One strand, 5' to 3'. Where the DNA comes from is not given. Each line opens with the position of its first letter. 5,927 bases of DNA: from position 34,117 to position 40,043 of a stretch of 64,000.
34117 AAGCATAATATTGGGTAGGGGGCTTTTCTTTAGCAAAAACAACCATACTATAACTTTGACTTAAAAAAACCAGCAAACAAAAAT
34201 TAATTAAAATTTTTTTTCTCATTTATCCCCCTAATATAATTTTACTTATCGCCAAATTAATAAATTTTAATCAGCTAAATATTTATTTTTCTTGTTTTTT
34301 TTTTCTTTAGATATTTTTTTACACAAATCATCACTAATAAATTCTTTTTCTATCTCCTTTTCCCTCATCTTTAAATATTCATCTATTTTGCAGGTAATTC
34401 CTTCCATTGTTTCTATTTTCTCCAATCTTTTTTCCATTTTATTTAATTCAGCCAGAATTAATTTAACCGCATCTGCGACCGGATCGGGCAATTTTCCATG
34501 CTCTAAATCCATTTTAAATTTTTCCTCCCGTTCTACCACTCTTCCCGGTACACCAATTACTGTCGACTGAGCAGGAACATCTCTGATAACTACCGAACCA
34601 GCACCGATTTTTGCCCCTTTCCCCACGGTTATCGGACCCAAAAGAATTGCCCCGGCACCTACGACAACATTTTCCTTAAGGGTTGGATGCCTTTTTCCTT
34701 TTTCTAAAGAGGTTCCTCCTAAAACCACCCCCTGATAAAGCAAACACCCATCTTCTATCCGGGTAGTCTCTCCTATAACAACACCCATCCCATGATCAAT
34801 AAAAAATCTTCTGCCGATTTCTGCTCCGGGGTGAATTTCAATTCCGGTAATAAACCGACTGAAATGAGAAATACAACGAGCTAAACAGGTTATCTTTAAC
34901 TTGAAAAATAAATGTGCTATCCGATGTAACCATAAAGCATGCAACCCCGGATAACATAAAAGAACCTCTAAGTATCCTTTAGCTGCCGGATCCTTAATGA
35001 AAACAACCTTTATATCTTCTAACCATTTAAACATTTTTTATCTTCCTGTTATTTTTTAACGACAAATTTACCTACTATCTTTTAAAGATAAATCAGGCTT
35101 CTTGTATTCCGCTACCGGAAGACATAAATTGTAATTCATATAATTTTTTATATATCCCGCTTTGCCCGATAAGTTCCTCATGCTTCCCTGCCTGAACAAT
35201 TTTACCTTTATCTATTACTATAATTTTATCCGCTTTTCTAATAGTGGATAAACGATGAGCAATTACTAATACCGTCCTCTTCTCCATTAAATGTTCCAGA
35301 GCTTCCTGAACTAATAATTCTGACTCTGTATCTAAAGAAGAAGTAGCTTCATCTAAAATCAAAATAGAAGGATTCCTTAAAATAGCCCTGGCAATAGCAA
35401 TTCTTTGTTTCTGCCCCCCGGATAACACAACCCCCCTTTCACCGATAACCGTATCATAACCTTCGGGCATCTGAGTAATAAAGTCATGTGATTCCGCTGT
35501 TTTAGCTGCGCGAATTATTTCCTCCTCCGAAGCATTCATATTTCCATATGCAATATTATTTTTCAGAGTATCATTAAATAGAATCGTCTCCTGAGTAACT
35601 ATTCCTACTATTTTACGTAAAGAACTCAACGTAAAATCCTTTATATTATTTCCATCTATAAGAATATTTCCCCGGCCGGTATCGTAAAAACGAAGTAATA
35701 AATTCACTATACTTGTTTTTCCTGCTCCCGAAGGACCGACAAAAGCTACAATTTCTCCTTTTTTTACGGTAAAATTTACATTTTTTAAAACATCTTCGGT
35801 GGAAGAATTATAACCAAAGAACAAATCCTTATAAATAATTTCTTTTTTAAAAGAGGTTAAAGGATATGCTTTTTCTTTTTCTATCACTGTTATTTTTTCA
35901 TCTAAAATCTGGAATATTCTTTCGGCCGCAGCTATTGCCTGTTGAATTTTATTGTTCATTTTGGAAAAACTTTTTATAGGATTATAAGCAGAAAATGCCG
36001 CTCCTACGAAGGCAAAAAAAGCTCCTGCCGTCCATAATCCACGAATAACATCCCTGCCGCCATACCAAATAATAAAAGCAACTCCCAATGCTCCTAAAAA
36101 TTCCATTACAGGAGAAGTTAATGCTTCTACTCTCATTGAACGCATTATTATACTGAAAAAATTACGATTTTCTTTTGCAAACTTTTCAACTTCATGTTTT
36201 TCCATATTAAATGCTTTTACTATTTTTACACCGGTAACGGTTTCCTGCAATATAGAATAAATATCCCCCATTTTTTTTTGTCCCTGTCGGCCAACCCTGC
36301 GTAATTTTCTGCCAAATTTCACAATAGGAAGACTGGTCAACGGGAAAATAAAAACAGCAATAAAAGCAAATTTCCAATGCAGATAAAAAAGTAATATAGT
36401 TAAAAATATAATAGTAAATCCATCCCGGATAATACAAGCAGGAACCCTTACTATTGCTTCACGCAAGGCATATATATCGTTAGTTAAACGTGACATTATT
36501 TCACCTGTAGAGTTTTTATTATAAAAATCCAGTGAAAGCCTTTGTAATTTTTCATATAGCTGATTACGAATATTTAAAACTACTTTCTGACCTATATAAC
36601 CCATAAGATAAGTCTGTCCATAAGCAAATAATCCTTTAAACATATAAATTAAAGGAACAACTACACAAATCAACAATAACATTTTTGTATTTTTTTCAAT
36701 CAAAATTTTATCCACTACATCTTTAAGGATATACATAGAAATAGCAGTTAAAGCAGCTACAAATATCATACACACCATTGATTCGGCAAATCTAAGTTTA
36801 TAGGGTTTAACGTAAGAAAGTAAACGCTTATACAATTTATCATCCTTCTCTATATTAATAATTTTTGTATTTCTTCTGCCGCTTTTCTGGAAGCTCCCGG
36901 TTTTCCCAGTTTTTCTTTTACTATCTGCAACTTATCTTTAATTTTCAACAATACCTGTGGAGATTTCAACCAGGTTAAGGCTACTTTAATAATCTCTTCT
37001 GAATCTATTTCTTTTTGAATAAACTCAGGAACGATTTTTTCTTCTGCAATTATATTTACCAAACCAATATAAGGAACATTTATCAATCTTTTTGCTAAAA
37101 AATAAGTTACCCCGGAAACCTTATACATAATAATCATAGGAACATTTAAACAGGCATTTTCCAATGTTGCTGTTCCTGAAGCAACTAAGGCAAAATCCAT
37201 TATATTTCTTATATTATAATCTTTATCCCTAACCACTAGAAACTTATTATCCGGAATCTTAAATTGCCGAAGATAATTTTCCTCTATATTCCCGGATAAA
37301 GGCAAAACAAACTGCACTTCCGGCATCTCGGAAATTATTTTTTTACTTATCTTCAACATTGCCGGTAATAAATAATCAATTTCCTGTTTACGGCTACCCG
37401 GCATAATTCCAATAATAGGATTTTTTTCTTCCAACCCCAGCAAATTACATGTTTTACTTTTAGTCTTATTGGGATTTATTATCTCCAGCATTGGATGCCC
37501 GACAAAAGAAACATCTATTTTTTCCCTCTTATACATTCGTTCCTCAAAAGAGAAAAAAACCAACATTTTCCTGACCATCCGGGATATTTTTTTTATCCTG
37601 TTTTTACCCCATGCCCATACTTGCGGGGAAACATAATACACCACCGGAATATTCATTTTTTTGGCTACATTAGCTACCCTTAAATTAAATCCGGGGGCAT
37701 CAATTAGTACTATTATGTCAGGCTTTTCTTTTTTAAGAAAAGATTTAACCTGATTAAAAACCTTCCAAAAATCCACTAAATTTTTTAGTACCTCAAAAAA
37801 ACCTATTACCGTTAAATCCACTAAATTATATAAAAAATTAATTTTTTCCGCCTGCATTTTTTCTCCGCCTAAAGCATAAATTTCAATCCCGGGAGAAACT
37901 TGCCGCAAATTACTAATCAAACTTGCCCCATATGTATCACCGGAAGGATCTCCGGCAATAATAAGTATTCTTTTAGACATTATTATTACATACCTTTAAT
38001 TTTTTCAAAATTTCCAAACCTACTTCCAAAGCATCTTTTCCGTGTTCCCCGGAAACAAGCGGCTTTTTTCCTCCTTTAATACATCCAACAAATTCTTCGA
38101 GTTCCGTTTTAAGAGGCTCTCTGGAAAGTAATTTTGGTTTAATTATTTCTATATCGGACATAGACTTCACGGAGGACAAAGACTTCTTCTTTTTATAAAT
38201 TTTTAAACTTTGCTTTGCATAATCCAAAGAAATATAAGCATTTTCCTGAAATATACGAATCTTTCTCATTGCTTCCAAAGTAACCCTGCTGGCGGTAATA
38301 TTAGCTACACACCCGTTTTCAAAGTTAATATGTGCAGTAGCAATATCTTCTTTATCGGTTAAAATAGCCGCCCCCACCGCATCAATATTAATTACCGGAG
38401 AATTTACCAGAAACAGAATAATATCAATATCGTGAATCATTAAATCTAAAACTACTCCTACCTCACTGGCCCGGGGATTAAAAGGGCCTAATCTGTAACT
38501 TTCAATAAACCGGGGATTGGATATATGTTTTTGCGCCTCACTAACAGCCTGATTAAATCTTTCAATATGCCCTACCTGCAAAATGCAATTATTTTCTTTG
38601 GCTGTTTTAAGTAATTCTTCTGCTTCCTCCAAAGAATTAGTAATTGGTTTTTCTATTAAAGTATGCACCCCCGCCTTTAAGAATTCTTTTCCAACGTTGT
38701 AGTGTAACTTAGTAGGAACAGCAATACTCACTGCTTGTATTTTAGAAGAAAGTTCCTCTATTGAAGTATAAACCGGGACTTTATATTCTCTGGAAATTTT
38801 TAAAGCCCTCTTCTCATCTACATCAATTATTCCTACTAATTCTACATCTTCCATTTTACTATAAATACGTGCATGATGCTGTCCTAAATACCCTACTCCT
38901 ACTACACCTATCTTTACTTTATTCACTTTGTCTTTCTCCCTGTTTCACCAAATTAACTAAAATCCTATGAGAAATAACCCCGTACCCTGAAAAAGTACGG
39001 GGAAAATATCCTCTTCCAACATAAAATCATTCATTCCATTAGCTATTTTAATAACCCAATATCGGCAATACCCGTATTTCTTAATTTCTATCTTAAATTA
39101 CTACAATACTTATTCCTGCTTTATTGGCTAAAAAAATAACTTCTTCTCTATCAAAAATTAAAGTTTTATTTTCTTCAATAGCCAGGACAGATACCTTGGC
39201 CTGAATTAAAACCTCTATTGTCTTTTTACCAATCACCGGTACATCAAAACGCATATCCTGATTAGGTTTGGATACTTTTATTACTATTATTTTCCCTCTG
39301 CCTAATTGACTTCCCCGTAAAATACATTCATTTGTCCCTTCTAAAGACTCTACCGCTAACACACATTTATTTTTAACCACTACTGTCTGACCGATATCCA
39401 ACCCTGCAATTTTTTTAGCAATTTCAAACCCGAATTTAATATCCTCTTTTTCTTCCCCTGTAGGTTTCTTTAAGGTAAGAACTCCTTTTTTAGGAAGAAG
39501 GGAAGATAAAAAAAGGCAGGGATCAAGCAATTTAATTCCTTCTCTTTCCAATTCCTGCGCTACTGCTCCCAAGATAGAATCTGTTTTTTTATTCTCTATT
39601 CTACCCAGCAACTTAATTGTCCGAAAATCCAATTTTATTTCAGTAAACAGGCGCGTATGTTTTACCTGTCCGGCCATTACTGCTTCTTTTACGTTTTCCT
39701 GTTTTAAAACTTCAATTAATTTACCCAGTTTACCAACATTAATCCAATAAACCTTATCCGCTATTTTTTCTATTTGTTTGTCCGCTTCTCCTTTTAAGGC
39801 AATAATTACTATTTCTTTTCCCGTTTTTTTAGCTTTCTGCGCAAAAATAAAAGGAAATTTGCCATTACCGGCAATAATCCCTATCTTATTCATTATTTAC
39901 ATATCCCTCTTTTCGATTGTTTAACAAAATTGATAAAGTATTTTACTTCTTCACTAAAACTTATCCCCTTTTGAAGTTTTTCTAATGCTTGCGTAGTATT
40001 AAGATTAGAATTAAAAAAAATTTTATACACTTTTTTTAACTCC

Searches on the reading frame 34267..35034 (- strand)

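Call 78: search_protein_families(library=pfam, proteins=[window:34267-35034:-], max_evalue=0.00001)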
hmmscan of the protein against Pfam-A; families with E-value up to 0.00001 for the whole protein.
window:34267-35034:- (255 aa): 1 family
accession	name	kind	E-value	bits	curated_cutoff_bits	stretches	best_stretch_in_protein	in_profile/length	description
PF00132.30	Hexapep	-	9.6e-12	44.5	27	1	116-150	1-35/36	Bacterial transferase hexapeptide (six repeats)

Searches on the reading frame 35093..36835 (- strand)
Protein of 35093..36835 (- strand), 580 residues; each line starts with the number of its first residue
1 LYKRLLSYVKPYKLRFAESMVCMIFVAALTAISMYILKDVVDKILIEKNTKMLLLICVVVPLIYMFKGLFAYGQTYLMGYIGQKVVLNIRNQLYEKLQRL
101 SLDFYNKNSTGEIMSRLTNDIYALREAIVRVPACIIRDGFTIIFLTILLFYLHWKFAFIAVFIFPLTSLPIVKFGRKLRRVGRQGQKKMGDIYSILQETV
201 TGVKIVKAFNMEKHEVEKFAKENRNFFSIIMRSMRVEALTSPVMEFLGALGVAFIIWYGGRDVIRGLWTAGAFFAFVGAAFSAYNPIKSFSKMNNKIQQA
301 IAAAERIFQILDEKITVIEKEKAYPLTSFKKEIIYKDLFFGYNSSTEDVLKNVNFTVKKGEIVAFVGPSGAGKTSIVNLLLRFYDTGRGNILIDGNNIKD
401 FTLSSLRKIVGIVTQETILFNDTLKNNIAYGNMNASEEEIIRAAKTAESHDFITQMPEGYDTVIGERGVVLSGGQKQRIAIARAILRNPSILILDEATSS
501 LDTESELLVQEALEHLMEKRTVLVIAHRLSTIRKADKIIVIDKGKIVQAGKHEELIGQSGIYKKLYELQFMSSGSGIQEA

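Call 78: search_protein_families(library=pfam, proteins=[window:35093-36835:-], max_evalue=0.00001)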
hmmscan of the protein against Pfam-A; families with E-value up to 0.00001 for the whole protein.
window:35093-36835:- (580 aa): 3 families
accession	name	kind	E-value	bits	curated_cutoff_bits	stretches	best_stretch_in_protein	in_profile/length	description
PF00664.28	ABC_membrane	-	3.8e-57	194.5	28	1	19-277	4-264/274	ABC transporter transmembrane region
PF00005.33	ABC_tran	-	7.7e-34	117.7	25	1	350-499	1-137/137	ABC transporter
PF02463.25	SMC_N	-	5e-09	36.3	40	1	381-542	101-212/220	RecF/RecN/SMC N terminal domain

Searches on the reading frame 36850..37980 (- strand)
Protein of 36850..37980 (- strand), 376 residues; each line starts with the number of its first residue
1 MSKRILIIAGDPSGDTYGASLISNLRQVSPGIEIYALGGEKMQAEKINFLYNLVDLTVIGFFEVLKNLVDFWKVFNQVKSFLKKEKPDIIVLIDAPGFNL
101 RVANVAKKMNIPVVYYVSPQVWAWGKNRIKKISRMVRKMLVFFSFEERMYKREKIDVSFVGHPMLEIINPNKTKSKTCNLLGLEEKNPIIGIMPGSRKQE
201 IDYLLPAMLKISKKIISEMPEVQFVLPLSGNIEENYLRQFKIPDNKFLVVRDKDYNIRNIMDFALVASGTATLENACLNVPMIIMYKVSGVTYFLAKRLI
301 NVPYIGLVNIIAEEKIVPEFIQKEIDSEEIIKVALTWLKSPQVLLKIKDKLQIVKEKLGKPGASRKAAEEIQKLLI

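Call 78: search_protein_families(library=pfam, proteins=[window:36850-37980:-], max_evalue=0.00001)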
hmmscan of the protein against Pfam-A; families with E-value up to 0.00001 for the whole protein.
window:36850-37980:- (376 aa): 1 family
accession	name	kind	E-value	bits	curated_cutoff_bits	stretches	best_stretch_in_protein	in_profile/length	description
PF02684.21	LpxB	-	5.3e-101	338.6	22.6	1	5-360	1-361/374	Lipid-A-disaccharide synthetase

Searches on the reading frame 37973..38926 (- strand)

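Call 78: search_protein_families(library=pfam, proteins=[window:37973-38926:-], max_evalue=0.00001)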
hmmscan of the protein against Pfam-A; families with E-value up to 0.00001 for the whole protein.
window:37973-38926:- (317 aa): 4 families
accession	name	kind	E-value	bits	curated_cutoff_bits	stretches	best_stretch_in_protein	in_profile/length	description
PF01408.29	GFO_IDH_MocA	-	1.2e-34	120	24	1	4-120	1-120/120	Oxidoreductase family, NAD-binding Rossmann fold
PF22725.1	GFO_IDH_MocA_C3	-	1.5e-11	44.8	27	1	152-230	40-121/124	GFO/IDH/MocA C-terminal domain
PF02894.22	GFO_IDH_MocA_C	-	1.1e-08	35.6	22.9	1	155-303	39-203/218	Oxidoreductase family, C-terminal alpha/beta domain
PF02629.25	CoA_binding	-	1.4e-06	29.4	22.3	1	3-89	3-90/97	CoA binding domain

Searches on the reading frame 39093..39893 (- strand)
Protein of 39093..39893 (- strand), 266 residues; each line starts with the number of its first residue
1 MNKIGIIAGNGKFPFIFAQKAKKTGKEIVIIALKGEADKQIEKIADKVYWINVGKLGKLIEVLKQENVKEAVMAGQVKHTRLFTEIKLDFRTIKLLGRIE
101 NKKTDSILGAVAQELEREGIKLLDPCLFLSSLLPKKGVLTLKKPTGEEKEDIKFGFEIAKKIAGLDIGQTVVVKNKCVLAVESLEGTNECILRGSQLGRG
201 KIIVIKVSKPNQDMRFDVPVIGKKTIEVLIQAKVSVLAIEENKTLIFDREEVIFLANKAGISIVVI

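Call 78: search_protein_families(library=pfam, proteins=[window:39093-39893:-], max_evalue=0.00001)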
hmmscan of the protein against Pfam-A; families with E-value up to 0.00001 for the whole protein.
window:39093-39893:- (266 aa): 2 families
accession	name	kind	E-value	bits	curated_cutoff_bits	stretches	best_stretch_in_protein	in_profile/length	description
PF06230.17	LpxI_C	-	4.1e-48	163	25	1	135-264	1-131/131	LpxI C-terminal domain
PF17930.7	LpxI_N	-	1.2e-41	142.2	25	1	3-131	1-128/129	LpxI N-terminal domain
